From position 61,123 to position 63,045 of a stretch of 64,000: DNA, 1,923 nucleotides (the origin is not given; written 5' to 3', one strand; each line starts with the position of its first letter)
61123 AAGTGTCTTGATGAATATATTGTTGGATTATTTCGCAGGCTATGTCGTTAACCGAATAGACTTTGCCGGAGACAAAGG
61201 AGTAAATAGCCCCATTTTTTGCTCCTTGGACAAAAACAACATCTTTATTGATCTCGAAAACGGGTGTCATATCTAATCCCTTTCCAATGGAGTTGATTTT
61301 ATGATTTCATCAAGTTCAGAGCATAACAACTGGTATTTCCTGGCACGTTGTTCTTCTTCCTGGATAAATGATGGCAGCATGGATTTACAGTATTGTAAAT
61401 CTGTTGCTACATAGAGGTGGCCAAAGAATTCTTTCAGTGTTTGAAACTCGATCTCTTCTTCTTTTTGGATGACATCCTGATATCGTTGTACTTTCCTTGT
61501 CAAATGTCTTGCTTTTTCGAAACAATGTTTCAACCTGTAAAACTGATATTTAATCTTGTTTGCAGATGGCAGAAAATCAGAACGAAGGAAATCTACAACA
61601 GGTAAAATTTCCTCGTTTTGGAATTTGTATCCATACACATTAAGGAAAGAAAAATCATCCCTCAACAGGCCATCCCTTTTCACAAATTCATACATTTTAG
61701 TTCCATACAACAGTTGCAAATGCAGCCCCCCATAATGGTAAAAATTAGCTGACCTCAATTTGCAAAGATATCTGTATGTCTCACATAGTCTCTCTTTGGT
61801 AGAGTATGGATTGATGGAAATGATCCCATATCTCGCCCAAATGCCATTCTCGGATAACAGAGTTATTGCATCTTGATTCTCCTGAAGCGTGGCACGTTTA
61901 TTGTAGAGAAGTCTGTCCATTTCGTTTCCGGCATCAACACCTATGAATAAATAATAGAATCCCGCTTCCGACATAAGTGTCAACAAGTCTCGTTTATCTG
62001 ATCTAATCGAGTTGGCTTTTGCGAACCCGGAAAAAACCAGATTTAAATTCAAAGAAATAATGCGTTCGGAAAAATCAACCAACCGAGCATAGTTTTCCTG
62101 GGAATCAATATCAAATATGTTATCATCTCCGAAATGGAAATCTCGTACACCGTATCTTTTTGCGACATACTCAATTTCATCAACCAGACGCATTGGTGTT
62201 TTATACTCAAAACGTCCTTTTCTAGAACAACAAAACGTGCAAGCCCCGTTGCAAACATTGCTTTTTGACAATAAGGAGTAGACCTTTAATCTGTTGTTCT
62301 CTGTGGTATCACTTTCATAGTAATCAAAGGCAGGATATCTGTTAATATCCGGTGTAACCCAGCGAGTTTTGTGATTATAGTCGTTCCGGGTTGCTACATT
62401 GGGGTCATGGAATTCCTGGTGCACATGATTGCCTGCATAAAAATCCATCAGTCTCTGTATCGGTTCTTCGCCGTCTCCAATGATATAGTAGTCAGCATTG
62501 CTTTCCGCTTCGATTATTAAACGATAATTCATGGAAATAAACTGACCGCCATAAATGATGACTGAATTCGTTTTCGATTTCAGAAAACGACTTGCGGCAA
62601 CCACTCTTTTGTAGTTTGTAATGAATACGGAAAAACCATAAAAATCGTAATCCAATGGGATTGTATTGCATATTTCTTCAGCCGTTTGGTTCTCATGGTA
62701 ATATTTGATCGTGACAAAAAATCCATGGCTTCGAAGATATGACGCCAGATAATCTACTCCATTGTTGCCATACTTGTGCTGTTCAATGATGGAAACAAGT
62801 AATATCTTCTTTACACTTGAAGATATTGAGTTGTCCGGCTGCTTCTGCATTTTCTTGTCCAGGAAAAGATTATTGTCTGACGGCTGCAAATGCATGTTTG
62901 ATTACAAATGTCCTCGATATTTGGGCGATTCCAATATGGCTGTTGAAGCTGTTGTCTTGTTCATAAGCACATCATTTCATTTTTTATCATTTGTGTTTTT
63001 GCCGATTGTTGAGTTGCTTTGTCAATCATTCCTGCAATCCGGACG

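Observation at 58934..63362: Compact AT-rich RiPP-like cluster: Cys-rich micro-ORF, SAM methyltransferase, RRE-rSAM-SPASM and B12-radical SAM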

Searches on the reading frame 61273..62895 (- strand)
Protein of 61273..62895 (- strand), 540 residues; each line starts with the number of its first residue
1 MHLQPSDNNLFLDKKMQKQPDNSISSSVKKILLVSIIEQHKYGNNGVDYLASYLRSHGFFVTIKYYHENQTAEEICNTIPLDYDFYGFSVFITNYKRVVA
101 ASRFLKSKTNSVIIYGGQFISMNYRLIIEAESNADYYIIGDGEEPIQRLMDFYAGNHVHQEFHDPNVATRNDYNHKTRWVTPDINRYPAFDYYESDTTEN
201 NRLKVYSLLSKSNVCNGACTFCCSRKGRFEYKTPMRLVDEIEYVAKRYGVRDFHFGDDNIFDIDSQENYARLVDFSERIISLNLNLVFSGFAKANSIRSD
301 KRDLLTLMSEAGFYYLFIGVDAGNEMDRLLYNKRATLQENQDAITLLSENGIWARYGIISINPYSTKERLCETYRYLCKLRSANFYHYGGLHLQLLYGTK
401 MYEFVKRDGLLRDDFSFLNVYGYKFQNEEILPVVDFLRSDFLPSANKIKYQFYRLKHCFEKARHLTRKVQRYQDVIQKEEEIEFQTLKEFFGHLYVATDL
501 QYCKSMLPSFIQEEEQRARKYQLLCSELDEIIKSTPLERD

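Call 6: search_protein_families(library=pfam, proteins=[window:61273-62895:-], max_evalue=0.01)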
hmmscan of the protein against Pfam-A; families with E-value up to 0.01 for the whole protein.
window:61273-62895:- (540 aa): 2 families
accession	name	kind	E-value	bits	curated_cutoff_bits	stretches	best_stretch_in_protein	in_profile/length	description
PF04055.27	Radical_SAM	-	4.4e-13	50.2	29.5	1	211-377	3-166/166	Radical SAM superfamily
PF02310.24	B12-binding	-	2e-10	41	32.1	1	44-149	14-120/121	B12 binding domain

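Call 7: search_protein_families(library=ncbifam, proteins=[window:61273-62895:-], max_evalue=0.01)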
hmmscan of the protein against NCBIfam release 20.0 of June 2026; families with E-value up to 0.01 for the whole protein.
window:61273-62895:- (540 aa): 14 families
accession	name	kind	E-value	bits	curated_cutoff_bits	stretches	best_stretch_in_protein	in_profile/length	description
TIGR02026.1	BchE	equivalog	1e-24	87.3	481.35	1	100-380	81-365/497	magnesium-protoporphyrin IX monomethyl ester anaerobic oxidative cyclase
TIGR04072.2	rSAM_ladder_B12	equivalog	1.6e-23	83.1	360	1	97-423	85-390/443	lipid biosynthesis B12-binding/radical SAM protein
TIGR04479.1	bcpD_PhpK_rSAM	subfamily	7.3e-17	60.9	600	1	43-379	71-408/504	PhpK family radical SAM P-methyltransferase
NF050148.1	rSAM_ApyD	equivalog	4.6e-12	45.1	750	1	88-375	80-361/645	RiPP biosynthesis radical SAM protein ApyD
NF038361.1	rSAM_Sden_1168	equivalog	9.7e-11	40.9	575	1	145-381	222-452/560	Sden_1168 family B12-binding radical SAM P-methyltransferase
TIGR03975.1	rSAM_ocin_1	subfamily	2.5e-09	36.2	281.85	1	82-271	128-331/606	RiPP maturation radical SAM C-methyltransferase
TIGR03471.1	HpnJ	equivalog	2.4e-08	33.3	577.6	1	209-425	200-408/472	hopanoid biosynthesis associated radical SAM protein HpnJ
TIGR04385.1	B12_rSAM_cofa1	equivalog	2.9e-08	33.4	450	1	113-369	103-353/438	B12 lower ligand biosynthesis radical SAM protein BzaD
TIGR04013.1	B12_SAM_MJ_1487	hypoth_equivalog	3.5e-08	32.7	251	1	40-251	6-198/382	TIGR04013 family B12-binding domain/radical SAM domain-containing protein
NF040542.1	rSAM_RCCLKC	equivalog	1.5e-06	27.7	450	1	101-377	69-347/423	arsinothricin biosynthesis radical SAM protein ArsL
TIGR04367.1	HpnR_B12_rSAM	equivalog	2.7e-06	26.2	650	1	84-360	62-333/490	hopanoid C-3 methylase HpnR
TIGR04014.1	B12_SAM_MJ_0865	equivalog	5.2e-05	22.2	360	1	49-375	16-331/434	methyl-coenzyme M reductase glutamine C-methyltransferase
NF040546.1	rSAM_CUAEP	equivalog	7e-05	21.7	500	1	100-376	67-337/468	CUAEP/CCAEP-tail radical SAM (seleno)protein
NF033712.0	B12_rSAM_KedN5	subfamily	0.0037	15.5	700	1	61-165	39-146/624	KedN5 family methylcobalamin-dependent radical SAM C-methyltransferase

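Call 11: find_homologous_proteins(query=window:61273-62895:-)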
Query window:61273-62895:- (540 aa): 33 proteins with E <= 0.001 among 8000 candidates.
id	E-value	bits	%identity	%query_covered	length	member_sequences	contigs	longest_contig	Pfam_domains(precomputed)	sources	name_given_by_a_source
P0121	0.0e+0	1204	100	97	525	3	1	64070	PF04055.28,PF02310.25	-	-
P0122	4.3e-159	549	48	94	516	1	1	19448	PF04055.28,PF02310.25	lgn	-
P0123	3.5e-154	532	50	94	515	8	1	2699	PF04055.28,PF02310.25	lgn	-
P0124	1.4e-151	524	82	52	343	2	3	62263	PF13384.13,PF13518.13,PF02796.22,PF04218.20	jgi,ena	-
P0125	1.1e-147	511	47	94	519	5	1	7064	PF04055.28,PF02310.25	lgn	-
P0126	3.6e-147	509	48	94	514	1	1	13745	PF04055.28,PF02310.25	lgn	-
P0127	3.5e-145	503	46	94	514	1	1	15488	PF04055.28,PF02310.25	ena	-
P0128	1.5e-144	501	46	94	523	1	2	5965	PF04055.28,PF02310.25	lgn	-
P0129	2.3e-144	500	46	94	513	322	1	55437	PF04055.28,PF02310.25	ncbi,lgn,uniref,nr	ncbi:cobalamin-dependent protein [Megasphaera sp. SW808]|uniref:B12-binding domain-containing radica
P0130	1.6e-141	491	45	94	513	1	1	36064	PF04055.28,PF02310.25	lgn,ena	-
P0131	1.3e-140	488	45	95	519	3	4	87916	PF04055.28,PF02310.25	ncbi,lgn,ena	-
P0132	6.3e-140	485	46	94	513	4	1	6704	PF04055.28,PF02310.25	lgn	-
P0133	1.7e-138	481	46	94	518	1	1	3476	PF04055.28,PF02310.25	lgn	-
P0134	1.2e-136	475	45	94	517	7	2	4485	PF04055.28,PF02310.25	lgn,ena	-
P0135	2.5e-136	474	44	94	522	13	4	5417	PF04055.28,PF02310.25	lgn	-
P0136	4.5e-136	473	45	94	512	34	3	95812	PF04055.28,PF02310.25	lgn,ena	-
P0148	4.6e-122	426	40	94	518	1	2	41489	PF04055.28,PF02310.25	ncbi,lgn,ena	-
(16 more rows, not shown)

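Call 13: find_encoding_contigs(protein=P0129, flank=6000, max_places=2)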
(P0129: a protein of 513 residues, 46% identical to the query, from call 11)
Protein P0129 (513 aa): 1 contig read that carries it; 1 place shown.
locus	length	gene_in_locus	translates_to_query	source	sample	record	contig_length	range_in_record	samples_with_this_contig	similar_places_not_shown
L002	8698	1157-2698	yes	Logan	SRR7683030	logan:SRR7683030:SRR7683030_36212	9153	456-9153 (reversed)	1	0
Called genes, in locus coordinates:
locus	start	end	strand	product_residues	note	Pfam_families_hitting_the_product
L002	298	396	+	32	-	-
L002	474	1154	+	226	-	PF00398:RrnaAD (weak), PF13489:Methyltransf_23 (weak), PF08241:Methyltransf_11 (weak), PF13649:Methyltransf_25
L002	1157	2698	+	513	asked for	PF02310:B12-binding, PF04055:Radical_SAM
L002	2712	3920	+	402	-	PF04055:Radical_SAM, PF13186:SPASM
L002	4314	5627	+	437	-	PF03313:SDH_alpha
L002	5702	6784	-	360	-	PF02608:Bmp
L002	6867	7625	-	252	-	PF08220:HTH_DeoR, PF08279:HTH_11 (weak), PF00455:DeoRC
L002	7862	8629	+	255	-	PF00702:Hydrolase, PF13419:HAD_2, PF13242:Hydrolase_like (faint)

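Call 33: search_solved_structures(query=window:61273-62895:-, max_evalue=0.01)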
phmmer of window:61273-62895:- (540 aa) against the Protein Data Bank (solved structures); distinct sequences matched with E-value up to 0.01: 1.
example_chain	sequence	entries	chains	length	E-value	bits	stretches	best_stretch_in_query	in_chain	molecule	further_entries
5ul2_A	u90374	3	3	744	0.00034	22.6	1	211-362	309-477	OxsB protein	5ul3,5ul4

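Call 43: find_related_loci(query=A2, collection=metagenome_contigs, flank=4500)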
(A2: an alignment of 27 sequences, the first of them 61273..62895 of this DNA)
Query A2 (540 aa) in metagenome_contigs; peptide patterns used: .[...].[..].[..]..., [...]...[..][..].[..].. (x = any residue, [..] = any of these).
600 stretches matched a pattern (row limit reached: there are more); 389 encode a relative of the query (tblastn E <= 1e-3); the best 80 are kept; 80 distinct loci.
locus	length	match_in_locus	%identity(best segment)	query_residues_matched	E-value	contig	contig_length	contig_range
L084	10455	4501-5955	30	44-539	4e-50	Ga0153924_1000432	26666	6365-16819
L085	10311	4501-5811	28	26-456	1e-29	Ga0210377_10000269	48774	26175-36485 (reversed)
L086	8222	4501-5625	25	46-403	8e-26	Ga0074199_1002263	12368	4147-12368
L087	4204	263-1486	26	46-420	3e-25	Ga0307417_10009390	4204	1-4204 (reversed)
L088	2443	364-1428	28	46-403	4e-24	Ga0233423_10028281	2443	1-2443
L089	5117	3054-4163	25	49-416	4e-23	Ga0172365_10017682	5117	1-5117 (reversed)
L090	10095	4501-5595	26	46-409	1e-22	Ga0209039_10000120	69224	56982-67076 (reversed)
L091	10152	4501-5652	26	46-420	4e-22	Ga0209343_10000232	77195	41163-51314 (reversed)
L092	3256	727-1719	26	84-415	3e-22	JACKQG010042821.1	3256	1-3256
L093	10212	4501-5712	24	30-416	6e-22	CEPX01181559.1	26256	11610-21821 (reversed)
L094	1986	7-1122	25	46-416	2e-21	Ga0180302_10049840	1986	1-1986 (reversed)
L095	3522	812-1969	25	109-479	2e-20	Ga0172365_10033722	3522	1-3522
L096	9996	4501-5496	27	49-376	6e-21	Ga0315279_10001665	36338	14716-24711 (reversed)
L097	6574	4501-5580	24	46-419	2e-20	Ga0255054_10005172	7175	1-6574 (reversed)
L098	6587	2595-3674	25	46-419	3e-20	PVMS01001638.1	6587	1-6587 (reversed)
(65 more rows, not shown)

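Call 44: find_encoding_contigs(protein=P0130, flank=4000, max_places=1)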
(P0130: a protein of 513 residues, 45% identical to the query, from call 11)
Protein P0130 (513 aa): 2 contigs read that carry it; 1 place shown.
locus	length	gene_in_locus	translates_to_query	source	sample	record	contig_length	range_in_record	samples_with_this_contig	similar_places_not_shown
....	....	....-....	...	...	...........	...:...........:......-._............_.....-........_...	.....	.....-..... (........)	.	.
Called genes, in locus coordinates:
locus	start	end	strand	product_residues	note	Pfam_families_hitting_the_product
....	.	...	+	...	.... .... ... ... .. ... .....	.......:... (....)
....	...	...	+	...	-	-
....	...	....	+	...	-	-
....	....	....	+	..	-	-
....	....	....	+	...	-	-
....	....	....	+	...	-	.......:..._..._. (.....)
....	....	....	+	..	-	-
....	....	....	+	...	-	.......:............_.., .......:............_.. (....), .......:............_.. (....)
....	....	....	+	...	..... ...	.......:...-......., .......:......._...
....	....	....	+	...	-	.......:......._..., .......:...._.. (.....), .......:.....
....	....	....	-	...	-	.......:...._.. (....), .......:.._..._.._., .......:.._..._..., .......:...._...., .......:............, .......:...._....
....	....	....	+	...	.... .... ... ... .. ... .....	-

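Call 45: find_encoding_contigs(protein=P0148, flank=4000, max_places=1)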
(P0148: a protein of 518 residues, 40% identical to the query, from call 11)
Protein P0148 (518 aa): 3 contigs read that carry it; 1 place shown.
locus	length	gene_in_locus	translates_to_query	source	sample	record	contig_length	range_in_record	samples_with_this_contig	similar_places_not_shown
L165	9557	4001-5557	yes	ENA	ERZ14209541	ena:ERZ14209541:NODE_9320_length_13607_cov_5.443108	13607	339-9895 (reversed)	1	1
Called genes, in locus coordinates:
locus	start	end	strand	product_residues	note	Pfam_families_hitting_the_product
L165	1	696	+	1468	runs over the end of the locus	?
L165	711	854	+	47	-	-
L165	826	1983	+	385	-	PF04002:RadC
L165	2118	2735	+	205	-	-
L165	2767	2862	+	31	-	-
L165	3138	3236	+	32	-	-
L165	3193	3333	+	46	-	-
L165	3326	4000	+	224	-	PF13489:Methyltransf_23 (weak), PF13649:Methyltransf_25 (weak), PF08241:Methyltransf_11 (weak)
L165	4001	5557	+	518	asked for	PF02310:B12-binding, PF04055:Radical_SAM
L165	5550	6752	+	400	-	PF04055:Radical_SAM, PF13186:SPASM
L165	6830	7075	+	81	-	-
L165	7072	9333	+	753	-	PF01381:HTH_3 (weak), PF00350:Dynamin_N, PF01926:MMR_HSR1 (faint)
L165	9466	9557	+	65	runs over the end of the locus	-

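Call 46: find_encoding_contigs(protein=P0131, flank=4000, max_places=1)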
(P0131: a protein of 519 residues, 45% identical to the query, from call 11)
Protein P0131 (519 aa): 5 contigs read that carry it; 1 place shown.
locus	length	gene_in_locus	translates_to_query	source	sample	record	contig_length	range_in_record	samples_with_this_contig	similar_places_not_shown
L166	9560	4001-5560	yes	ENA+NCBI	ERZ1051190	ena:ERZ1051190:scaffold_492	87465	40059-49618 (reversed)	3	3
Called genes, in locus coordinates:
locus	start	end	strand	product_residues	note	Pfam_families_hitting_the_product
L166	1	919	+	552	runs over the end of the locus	PF09820:AAA-ATPase_like, PF08011:PDDEXK_9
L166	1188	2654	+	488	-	PF09820:AAA-ATPase_like, PF08011:PDDEXK_9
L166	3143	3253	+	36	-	-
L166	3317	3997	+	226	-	PF13847:Methyltransf_31 (weak), PF08241:Methyltransf_11 (faint), PF13649:Methyltransf_25 (faint)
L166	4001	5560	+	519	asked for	PF02310:B12-binding, PF04055:Radical_SAM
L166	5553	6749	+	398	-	PF04055:Radical_SAM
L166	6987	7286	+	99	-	PF00719:Pyrophosphatase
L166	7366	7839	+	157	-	PF00583:Acetyltransf_1, PF13673:Acetyltransf_10, PF13508:Acetyltransf_7, PF08445:FR47 (weak)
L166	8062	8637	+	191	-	-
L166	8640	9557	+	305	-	-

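Call 47: find_encoding_contigs(protein=P0136, flank=4000, max_places=1)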
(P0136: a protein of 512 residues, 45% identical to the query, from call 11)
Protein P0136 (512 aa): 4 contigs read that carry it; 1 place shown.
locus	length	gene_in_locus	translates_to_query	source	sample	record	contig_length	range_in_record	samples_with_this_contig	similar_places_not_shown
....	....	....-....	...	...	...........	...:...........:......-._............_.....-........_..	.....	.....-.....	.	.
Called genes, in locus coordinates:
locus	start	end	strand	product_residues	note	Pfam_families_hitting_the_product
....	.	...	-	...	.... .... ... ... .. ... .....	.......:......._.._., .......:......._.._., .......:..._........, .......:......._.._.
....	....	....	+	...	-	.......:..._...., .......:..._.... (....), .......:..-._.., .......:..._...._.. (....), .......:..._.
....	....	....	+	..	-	-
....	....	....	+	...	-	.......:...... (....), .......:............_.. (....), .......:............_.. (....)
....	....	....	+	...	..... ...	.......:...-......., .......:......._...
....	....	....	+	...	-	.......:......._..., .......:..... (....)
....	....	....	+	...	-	-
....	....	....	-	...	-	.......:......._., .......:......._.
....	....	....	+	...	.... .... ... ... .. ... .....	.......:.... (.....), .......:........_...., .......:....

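Call 68: search_protein_families(library=padloc, proteins=[window:61273-62895:-, P0129], max_evalue=0.001)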
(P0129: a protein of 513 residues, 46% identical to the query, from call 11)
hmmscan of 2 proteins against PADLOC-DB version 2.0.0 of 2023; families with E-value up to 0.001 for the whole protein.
window:61273-62895:- (540 aa): 1 family
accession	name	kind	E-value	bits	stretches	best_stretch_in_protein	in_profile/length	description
PDLC04689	PDC-M51A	-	0.0002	18.3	1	67-403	49-372/420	-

P0129 (513 aa): 1 family
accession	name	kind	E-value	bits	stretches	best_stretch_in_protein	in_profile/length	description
PDLC04689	PDC-M51A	-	1.4e-14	51.8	1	47-377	59-372/420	-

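Call 91: search_protein_representatives(alignment_id=A2)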
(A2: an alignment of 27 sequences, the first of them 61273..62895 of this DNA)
Query: 27 sequences, 515 profile positions. Proteins with E-value up to 0.001 (for the whole library): 28841; up to 1e-10: 11603; up to 1e-30: 602. The best 150 are listed.
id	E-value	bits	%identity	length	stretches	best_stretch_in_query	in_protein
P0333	4.3e-221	751.3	-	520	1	1-512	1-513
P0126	9.8e-219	743.6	-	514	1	1-513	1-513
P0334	3.5e-142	491.0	-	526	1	11-514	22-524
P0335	3.0e-141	487.9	-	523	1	10-513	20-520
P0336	7.5e-130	450.3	-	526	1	10-514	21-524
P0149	1.8e-129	449.0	-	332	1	2-328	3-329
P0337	2.8e-126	438.5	-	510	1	2-506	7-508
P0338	1.7e-122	426.0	-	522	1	2-506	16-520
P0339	4.3e-121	421.4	-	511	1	2-487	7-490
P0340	4.9e-120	417.9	-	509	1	1-498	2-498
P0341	5.4e-119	414.5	-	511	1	2-503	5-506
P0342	2.8e-118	412.1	-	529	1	2-491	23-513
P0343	2.9e-115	402.2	-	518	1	11-513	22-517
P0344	8.3e-115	400.7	-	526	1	3-501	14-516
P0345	7.4e-111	387.6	-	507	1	2-507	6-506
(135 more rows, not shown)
